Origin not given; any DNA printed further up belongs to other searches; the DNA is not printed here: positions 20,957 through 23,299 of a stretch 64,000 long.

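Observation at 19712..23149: HzsA-related-like propeller/heme protein followed by a YVTN-propeller + CCP-like di-heme fusion: a hydrazine-synthase-like domain inventory in a Bacteroidota genome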

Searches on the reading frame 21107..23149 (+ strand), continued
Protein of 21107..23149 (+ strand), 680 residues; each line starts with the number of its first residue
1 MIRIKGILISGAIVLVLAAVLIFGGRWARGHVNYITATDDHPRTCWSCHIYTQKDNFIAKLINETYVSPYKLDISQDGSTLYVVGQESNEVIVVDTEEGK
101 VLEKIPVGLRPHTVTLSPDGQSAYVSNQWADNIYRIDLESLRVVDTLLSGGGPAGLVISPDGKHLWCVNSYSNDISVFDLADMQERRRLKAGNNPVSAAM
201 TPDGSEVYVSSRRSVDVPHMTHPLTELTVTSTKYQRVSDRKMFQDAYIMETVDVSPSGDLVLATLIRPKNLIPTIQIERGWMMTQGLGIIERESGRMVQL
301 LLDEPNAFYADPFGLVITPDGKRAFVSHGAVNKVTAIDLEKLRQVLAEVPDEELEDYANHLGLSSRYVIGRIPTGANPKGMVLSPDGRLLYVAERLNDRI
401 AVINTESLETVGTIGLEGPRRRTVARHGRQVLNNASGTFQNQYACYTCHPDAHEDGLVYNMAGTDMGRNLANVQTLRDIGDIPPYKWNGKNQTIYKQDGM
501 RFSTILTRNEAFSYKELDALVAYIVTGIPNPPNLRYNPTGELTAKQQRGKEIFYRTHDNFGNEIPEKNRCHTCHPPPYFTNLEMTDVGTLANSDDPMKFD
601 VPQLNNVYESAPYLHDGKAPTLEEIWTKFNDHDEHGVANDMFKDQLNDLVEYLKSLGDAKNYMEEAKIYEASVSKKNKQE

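Call 16: find_homologous_proteins(query=window:21107-23149:+, max_evalue=1e-10)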
Query window:21107-23149:+ (680 aa): 1844 proteins with E <= 1e-10 among 8000 candidates; the best 120 are listed.
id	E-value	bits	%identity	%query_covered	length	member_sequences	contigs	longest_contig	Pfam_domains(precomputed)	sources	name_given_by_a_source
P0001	0.0e+0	1426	88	100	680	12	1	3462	PF22494.4,PF10282.16,PF25174.2,PF01731.27,PF21783.3,PF02239.23,PF00034.27,PF08450.19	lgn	-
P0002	0.0e+0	1425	88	100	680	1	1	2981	PF22494.4,PF10282.16,PF25174.2,PF01731.27,PF03150.20,PF21783.3,PF02239.23,PF24684.2,PF08450.19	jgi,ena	-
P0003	0.0e+0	1403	86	100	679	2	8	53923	PF22494.4,PF10282.16,PF25174.2,PF21783.3,PF08450.19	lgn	-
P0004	0.0e+0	1402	87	100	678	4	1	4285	PF22494.4,PF10282.16,PF25174.2,PF01731.27,PF21783.3,PF24684.2,PF00034.27,PF08450.19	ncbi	-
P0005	0.0e+0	1400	87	100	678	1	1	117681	PF22494.4,PF10282.16,PF25174.2,PF01731.27,PF21783.3,PF24684.2,PF00034.27,PF08450.19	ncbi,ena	-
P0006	0.0e+0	1399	86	100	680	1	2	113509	PF22494.4,PF10282.16,PF25174.2,PF03150.20,PF21783.3,PF02239.23,PF08450.19,PF23414.2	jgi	-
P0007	0.0e+0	1398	86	100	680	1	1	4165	PF22494.4,PF10282.16,PF25174.2,PF01731.27,PF03150.20,PF21783.3,PF02239.23,PF16819.12,PF08450.19,PF23414.2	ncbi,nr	ncbi:MAG: beta-propeller fold lactonase family protein [Bacteroidota bacterium]|nr:beta-propeller fo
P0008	0.0e+0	1397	86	100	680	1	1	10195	PF22494.4,PF10282.16,PF25174.2,PF03150.20,PF21783.3,PF02239.23,PF00034.27,PF08450.19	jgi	jgi:YVTN family beta-propeller protein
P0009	0.0e+0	1396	86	100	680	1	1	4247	PF22494.4,PF10282.16,PF25174.2,PF01731.27,PF21783.3,PF02239.23,PF00034.27,PF08450.19,PF23414.2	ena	-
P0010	0.0e+0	1391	85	100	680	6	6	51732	PF22494.4,PF10282.16,PF25174.2,PF01731.27,PF21783.3,PF02239.23,PF00034.27,PF08450.19,PF23414.2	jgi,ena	-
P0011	0.0e+0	1384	85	100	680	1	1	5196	PF10282.16,PF25174.2,PF03150.20,PF21783.3,PF02239.23,PF00034.27,PF08450.19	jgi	-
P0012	0.0e+0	1383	86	99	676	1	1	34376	PF22494.4,PF10282.16,PF25174.2,PF21783.3,PF02239.23,PF00034.27,PF08450.19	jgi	-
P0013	0.0e+0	1381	85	100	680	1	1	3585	PF10282.16,PF25174.2,PF03150.20,PF21783.3,PF00034.27,PF08450.19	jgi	-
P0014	0.0e+0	1380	86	99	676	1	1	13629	PF22494.4,PF10282.16,PF25174.2,PF21783.3,PF02239.23,PF00034.27,PF08450.19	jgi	-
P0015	0.0e+0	1379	86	99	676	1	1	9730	PF22494.4,PF10282.16,PF25174.2,PF21783.3,PF02239.23,PF00034.27,PF08450.19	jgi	-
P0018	0.0e+0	1363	85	99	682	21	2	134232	PF22494.4,PF10282.16,PF25174.2,PF03150.20,PF21783.3,PF16819.12,PF00034.27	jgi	jgi:YVTN family beta-propeller protein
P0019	0.0e+0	1344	84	97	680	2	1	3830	PF22494.4,PF10282.16,PF25174.2,PF03150.20,PF21783.3,PF02239.23,PF00034.27,PF08450.19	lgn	-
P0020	0.0e+0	1337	82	99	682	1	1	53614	PF22494.4,PF10282.16,PF25174.2,PF03150.20,PF21783.3,PF02239.23,PF16819.12,PF00034.27,PF08450.19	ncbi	-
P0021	0.0e+0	1327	82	99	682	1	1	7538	PF10282.16,PF25174.2,PF03150.20,PF21783.3,PF02239.23,PF08450.19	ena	-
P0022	0.0e+0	1320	82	99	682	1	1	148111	PF10282.16,PF25174.2,PF03150.20,PF21783.3,PF02239.23,PF00034.27,PF08450.19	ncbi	-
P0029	0.0e+0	1288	80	100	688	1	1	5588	PF22494.4,PF10282.16,PF25174.2,PF03150.20,PF21783.3,PF02239.23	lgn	-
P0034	0.0e+0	1268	80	100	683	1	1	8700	PF22494.4,PF10282.16,PF25174.2,PF03150.20,PF21783.3,PF00034.27,PF08450.19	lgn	-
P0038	0.0e+0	1241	78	99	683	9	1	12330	PF22494.4,PF10282.16,PF25174.2,PF03150.20,PF21783.3,PF16819.12,PF00034.27,PF08450.19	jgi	jgi:YVTN family beta-propeller protein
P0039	0.0e+0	1240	78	100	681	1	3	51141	PF22494.4,PF10282.16,PF25174.2,PF03150.20,PF21783.3,PF02239.23,PF00034.27,PF08450.19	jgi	jgi:YVTN family beta-propeller protein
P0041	0.0e+0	1231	77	100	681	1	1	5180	PF22494.4,PF10282.16,PF25174.2,PF03150.20,PF21783.3,PF00034.27,PF08450.19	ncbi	-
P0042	0.0e+0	1230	76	100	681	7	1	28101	PF22494.4,PF10282.16,PF25174.2,PF01731.27,PF03150.20,PF21783.3,PF16819.12,PF23749.2,PF00034.27,PF08450.19,PF23414.2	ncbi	-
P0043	0.0e+0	1225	77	100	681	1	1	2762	PF22494.4,PF10282.16,PF25174.2,PF03150.20,PF21783.3,PF02239.23,PF16819.12,PF00034.27,PF08450.19,PF23414.2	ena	-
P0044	0.0e+0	1224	76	100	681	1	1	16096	PF25174.2,PF23381.2,PF01731.27,PF03150.20,PF21783.3,PF02239.23,PF00034.27,PF08450.19,PF22494.4,PF10282.16,PF23749.2,PF23414.2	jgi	jgi:YVTN family beta-propeller protein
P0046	0.0e+0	1224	77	100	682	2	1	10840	PF22494.4,PF10282.16,PF25174.2,PF03150.20,PF21783.3,PF16819.12,PF00034.27,PF08450.19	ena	-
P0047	0.0e+0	1223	75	100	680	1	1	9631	PF22494.4,PF10282.16,PF25174.2,PF23381.2,PF03150.20,PF21783.3,PF02239.23,PF00034.27,PF08450.19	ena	-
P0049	0.0e+0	1219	76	100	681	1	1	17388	PF22494.4,PF10282.16,PF25174.2,PF01731.27,PF03150.20,PF21783.3,PF02239.23,PF00034.27,PF08450.19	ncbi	-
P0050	0.0e+0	1219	77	100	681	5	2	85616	PF22494.4,PF10282.16,PF25174.2,PF23381.2,PF03150.20,PF21783.3,PF02239.23,PF00034.27,PF08450.19,PF23414.2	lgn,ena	-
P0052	0.0e+0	1218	77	100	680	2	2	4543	PF22494.4,PF10282.16,PF25174.2,PF03150.20,PF21783.3,PF16819.12,PF00034.27,PF08450.19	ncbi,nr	ncbi:MAG: beta-propeller fold lactonase family protein [Bacteroidales bacterium]|nr:beta-propeller f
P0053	0.0e+0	1214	74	100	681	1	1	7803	PF22494.4,PF10282.16,PF25174.2,PF03150.20,PF21783.3,PF08450.19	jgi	jgi:YVTN family beta-propeller protein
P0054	0.0e+0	1213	75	100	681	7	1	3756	PF22494.4,PF10282.16,PF25174.2,PF01731.27,PF03150.20,PF21783.3,PF02239.23,PF00034.27,PF08450.19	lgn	-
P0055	0.0e+0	1213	77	99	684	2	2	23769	PF22494.4,PF10282.16,PF25174.2,PF03150.20,PF21783.3,PF16819.12,PF00034.27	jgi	-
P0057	0.0e+0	1211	74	100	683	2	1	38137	PF22494.4,PF10282.16,PF25174.2,PF03150.20,PF21783.3,PF02239.23,PF00034.27,PF08450.19,PF23414.2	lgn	-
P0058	0.0e+0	1210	76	100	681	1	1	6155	PF22494.4,PF10282.16,PF25174.2,PF23381.2,PF03150.20,PF21783.3,PF02239.23,PF16819.12,PF00034.27,PF08450.19,PF23414.2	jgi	jgi:YVTN family beta-propeller protein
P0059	0.0e+0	1209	75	99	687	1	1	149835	PF22494.4,PF10282.16,PF25174.2,PF01731.27,PF03150.20,PF21783.3,PF16819.12,PF07676.19,PF00034.27,PF08450.19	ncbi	ncbi:MAG: beta-propeller fold lactonase family protein [Bacteroidales bacterium]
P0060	0.0e+0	1208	76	100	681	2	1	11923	PF22494.4,PF10282.16,PF25174.2,PF01731.27,PF03150.20,PF13570.14,PF21783.3,PF16819.12,PF08450.19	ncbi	-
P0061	0.0e+0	1208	76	100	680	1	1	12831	PF22494.4,PF10282.16,PF25174.2,PF01731.27,PF03150.20,PF21783.3,PF16819.12,PF00034.27,PF08450.19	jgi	-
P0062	0.0e+0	1208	76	99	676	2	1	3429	PF22494.4,PF10282.16,PF25174.2,PF01731.27,PF03150.20,PF21783.3,PF02239.23,PF16819.12,PF00034.27,PF08450.19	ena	-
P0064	0.0e+0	1206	75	100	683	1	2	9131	PF22494.4,PF10282.16,PF25174.2,PF03150.20,PF21783.3,PF02239.23,PF00034.27,PF08450.19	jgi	jgi:YVTN family beta-propeller protein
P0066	0.0e+0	1205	75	100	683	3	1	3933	PF22494.4,PF10282.16,PF25174.2,PF23381.2,PF01731.27,PF03150.20,PF21783.3,PF02239.23,PF07676.19,PF08450.19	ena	-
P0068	0.0e+0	1201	75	100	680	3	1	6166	PF22494.4,PF10282.16,PF25174.2,PF03150.20,PF21783.3,PF16819.12,PF00034.27,PF08450.19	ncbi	-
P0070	0.0e+0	1198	75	99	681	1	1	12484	PF22494.4,PF10282.16,PF25174.2,PF03150.20,PF21783.3,PF16819.12,PF00034.27,PF08450.19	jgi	-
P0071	0.0e+0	1196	75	100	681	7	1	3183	PF22494.4,PF10282.16,PF25174.2,PF03150.20,PF21783.3,PF00034.27,PF08450.19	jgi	jgi:YVTN family beta-propeller protein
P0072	0.0e+0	1196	75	100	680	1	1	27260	PF22494.4,PF10282.16,PF25174.2,PF03150.20,PF21783.3,PF23749.2,PF08450.19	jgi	-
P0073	0.0e+0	1195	74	100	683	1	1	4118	PF22494.4,PF10282.16,PF25174.2,PF23381.2,PF03150.20,PF21783.3,PF16819.12,PF24684.2,PF00034.27,PF08450.19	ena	-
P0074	0.0e+0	1194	75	99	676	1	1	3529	PF22494.4,PF10282.16,PF25174.2,PF01731.27,PF03150.20,PF21783.3,PF16819.12,PF00034.27,PF08450.19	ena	-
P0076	0.0e+0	1193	75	100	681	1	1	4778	PF22494.4,PF10282.16,PF25174.2,PF03150.20,PF21783.3,PF16819.12,PF00034.27,PF08450.19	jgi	jgi:YVTN family beta-propeller protein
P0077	0.0e+0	1191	75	99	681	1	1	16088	PF22494.4,PF10282.16,PF25174.2,PF03150.20,PF21783.3,PF00034.27,PF08450.19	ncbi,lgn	-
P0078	0.0e+0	1190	74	99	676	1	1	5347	PF22494.4,PF10282.16,PF25174.2,PF01731.27,PF03150.20,PF21783.3,PF16819.12,PF01436.28,PF00034.27,PF08450.19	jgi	jgi:YVTN family beta-propeller protein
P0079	0.0e+0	1190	74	99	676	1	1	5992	PF25174.2,PF01731.27,PF03150.20,PF21783.3,PF02239.23,PF07676.19,PF00034.27,PF08450.19,PF22494.4,PF10282.16,PF16819.12,PF23414.2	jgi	-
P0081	0.0e+0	1189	74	99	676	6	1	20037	PF22494.4,PF10282.16,PF25174.2,PF01731.27,PF03150.20,PF21783.3,PF02239.23,PF16819.12,PF07676.19,PF00034.27,PF08450.19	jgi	-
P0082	0.0e+0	1185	74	99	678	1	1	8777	PF22494.4,PF10282.16,PF25174.2,PF03150.20,PF21783.3,PF00034.27,PF08450.19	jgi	jgi:YVTN family beta-propeller protein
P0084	0.0e+0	1182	75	100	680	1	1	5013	PF22494.4,PF10282.16,PF25174.2,PF03150.20,PF21783.3,PF02239.23,PF00034.27,PF08450.19,PF23414.2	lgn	-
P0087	0.0e+0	1176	74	99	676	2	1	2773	PF22494.4,PF10282.16,PF25174.2,PF01731.27,PF03150.20,PF21783.3,PF00034.27,PF08450.19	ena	-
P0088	0.0e+0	1170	78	95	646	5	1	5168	PF22494.4,PF10282.16,PF25174.2,PF03150.20,PF21783.3,PF00034.27,PF08450.19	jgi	-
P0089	0.0e+0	1169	73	99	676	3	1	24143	PF22494.4,PF10282.16,PF25174.2,PF01731.27,PF03150.20,PF21783.3,PF02239.23,PF00034.27,PF08450.19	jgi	-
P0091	0.0e+0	1162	72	100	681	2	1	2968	PF22494.4,PF10282.16,PF25174.2,PF01731.27,PF03150.20,PF21783.3,PF26550.2,PF02239.23,PF16819.12,PF00034.27,PF08450.19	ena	-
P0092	0.0e+0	1161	71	100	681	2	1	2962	PF22494.4,PF10282.16,PF25174.2,PF01731.27,PF03150.20,PF21783.3,PF26550.2,PF02239.23,PF16819.12,PF00034.27,PF08450.19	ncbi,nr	ncbi:MAG: beta-propeller fold lactonase family protein [Bacteroidales bacterium]|nr:beta-propeller f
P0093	0.0e+0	1158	73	99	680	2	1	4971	PF22494.4,PF10282.16,PF25174.2,PF03150.20,PF21783.3,PF00034.27,PF08450.19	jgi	jgi:YVTN family beta-propeller protein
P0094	0.0e+0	1157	72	100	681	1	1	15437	PF22494.4,PF10282.16,PF25174.2,PF03150.20,PF21783.3,PF02239.23,PF16819.12,PF00034.27,PF08450.19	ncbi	ncbi:MAG: beta-propeller fold lactonase family protein [Bacteroidota bacterium]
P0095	0.0e+0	1148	73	99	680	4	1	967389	PF22494.4,PF10282.16,PF25174.2,PF03150.20,PF21783.3,PF00034.27,PF08450.19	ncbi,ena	-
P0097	0.0e+0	1147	71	100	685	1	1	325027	PF22494.4,PF10282.16,PF25174.2,PF01731.27,PF03150.20,PF21783.3,PF02239.23,PF00034.27,PF08450.19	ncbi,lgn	-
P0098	0.0e+0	1139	72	99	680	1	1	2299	PF22494.4,PF10282.16,PF25174.2,PF03150.20,PF21783.3,PF23749.2,PF00034.27,PF08450.19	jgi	jgi:DNA-binding beta-propeller fold protein YncE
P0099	0.0e+0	1139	72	98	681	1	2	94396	PF22494.4,PF10282.16,PF25174.2,PF01731.27,PF03150.20,PF21783.3,PF02239.23,PF16819.12,PF00034.27,PF08450.19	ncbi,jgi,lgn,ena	-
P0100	0.0e+0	1139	70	100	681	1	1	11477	PF22494.4,PF10282.16,PF25174.2,PF01731.27,PF03150.20,PF21783.3,PF16819.12,PF00034.27,PF08450.19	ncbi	-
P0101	0.0e+0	1136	73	98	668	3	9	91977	PF22494.4,PF10282.16,PF25174.2,PF03150.20,PF21783.3,PF00034.27,PF08450.19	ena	-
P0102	0.0e+0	1134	72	99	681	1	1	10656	PF22494.4,PF10282.16,PF25174.2,PF03150.20,PF21783.3,PF02239.23,PF16819.12,PF00034.27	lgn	-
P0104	0.0e+0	1130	73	98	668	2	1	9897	PF22494.4,PF10282.16,PF25174.2,PF03150.20,PF21783.3,PF07676.19,PF00034.27,PF08450.19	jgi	jgi:YVTN family beta-propeller protein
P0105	0.0e+0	1128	73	100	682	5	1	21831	PF22494.4,PF10282.16,PF25174.2,PF03150.20,PF21783.3,PF00034.27,PF08450.19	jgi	-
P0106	0.0e+0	1127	77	91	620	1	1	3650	PF22494.4,PF10282.16,PF25174.2,PF01731.27,PF03150.20,PF21783.3,PF02239.23,PF23749.2,PF00034.27,PF08450.19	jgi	jgi:YVTN family beta-propeller protein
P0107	0.0e+0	1126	70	99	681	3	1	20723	PF25174.2,PF01731.27,PF03150.20,PF21783.3,PF02239.23,PF00034.27,PF08450.19,PF22494.4,PF10282.16,PF26550.2,PF16819.12,PF23414.2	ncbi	-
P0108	0.0e+0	1123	71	97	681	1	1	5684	PF25174.2,PF23381.2,PF01731.27,PF03150.20,PF21783.3,PF02239.23,PF07676.19,PF00034.27,PF08450.19,PF22494.4,PF10282.16,PF16819.12,PF23414.2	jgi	-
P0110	0.0e+0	1118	76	91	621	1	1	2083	PF22494.4,PF10282.16,PF25174.2,PF03150.20,PF21783.3,PF02239.23,PF00034.27,PF08450.19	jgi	jgi:YVTN family beta-propeller protein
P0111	0.0e+0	1111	71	99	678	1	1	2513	PF22494.4,PF10282.16,PF25174.2,PF03150.20,PF21783.3,PF02239.23,PF00034.27,PF08450.19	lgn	-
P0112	0.0e+0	1099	68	99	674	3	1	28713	PF25174.2,PF01731.27,PF03150.20,PF13570.14,PF21783.3,PF02239.23,PF07676.19,PF00034.27,PF08450.19,PF22494.4,PF10282.16,PF16819.12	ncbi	-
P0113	0.0e+0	1090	69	100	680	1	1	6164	PF22494.4,PF10282.16,PF25174.2,PF03150.20,PF21783.3,PF02239.23,PF16819.12,PF00034.27,PF08450.19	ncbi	-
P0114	0.0e+0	1070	68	96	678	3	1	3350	PF22494.4,PF10282.16,PF25174.2,PF03150.20,PF21783.3,PF02239.23,PF00034.27,PF08450.19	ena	-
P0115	0.0e+0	1065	68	99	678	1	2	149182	PF22494.4,PF10282.16,PF25174.2,PF03150.20,PF21783.3,PF02239.23,PF00034.27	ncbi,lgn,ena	-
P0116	0.0e+0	1064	68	98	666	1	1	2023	PF22494.4,PF10282.16,PF25174.2,PF03150.20,PF21783.3,PF02239.23,PF00034.27,PF08450.19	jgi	-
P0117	0.0e+0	1062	68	99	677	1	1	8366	PF22494.4,PF10282.16,PF25174.2,PF03150.20,PF21783.3,PF02239.23,PF00034.27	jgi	jgi:YVTN family beta-propeller protein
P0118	0.0e+0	1062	67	99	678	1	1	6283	PF22494.4,PF10282.16,PF25174.2,PF03150.20,PF21783.3,PF00034.27,PF08450.19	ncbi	-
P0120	0.0e+0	1060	69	95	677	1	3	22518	PF22494.4,PF10282.16,PF25174.2,PF03150.20,PF21783.3,PF02239.23,PF00034.27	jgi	jgi:YVTN family beta-propeller protein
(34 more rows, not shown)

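Call 33: predict_structure(alignment_id=A2)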
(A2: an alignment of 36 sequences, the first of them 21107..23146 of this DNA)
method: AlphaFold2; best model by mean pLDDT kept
length: 680 residues; sequences in the alignment: 36
mean_pLDDT: 60.9   pTM: 0.64
mean pLDDT of the five models: 60.9, 60.9, 59.4, 57.8, 55.9
residues with pLDDT >= 90: 182; 70-90: 128; 50-70: 75; < 50: 295
segments of 3 or more residues with pLDDT < 50: 24-55, 267-284, 305-308, 436-518, 525-680
pLDDT, mean of each block of 10 residues (from residue 1): 66 75 48 35 38 47 77 95 94 95 93 94 92 95 93 92 93 92 93 87 91 66 78 91 72 85 58 29 55 74 54 82 86 88 83 67 74 88 96 94 96 90 71 49 27 22 23 36 35 30 31 46 48 30 32 32 31 26 24 27 23 24 29 31 34 33 29 28
secondary structure, 60 per line:
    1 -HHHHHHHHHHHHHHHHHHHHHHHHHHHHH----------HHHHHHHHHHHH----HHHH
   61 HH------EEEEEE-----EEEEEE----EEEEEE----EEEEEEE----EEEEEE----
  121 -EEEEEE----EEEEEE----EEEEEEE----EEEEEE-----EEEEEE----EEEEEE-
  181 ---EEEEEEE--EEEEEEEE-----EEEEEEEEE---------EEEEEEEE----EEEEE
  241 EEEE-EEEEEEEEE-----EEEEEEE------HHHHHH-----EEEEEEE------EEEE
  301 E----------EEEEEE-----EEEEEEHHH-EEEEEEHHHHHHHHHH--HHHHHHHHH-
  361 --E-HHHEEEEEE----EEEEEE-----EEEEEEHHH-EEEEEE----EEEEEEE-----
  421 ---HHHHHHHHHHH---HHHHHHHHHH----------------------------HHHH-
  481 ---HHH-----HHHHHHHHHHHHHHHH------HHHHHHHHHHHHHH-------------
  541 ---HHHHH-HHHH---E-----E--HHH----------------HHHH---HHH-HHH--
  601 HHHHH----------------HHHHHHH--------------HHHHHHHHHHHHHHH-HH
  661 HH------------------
elements in order (helices of 4 or more, strands of 3 or more residues): H2-30 H41-52 H57-62 E69-74 E80-85 E90-95 E100-106 E111-116 E122-127 E132-137 E142-148 E153-158 E164-169 E174-179 E184-190 E193-200 E206-214 E224-231 E236-244 E246-254 E260-266 H273-278 E284-290 E297-301 E312-317 E323-328 E333-338 H339-348 H351-359 E368-373 E378-383 E389-394 E399-404 E409-415 H424-434 H438-447 H476-479 H492-507 H514-527 H544-548 H550-553 H585-588 H601-605 H622-628 H643-657 H659-662
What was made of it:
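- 21299..22336 (+): Seven-bladed YVTN propeller homologous end to end to HzsB. The blade-6 insertion loop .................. lies at 21905-21958. The loop has pLDDT below 50 in the monomer model (call 33).
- On Di-heme cytochrome c peroxidase / MauG (PF03150): The di-heme domain model has pLDDT below 50 (call 33).
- The di-heme domain model is poor (pLDDT below 50, call 33), so no pocket geometry is available.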
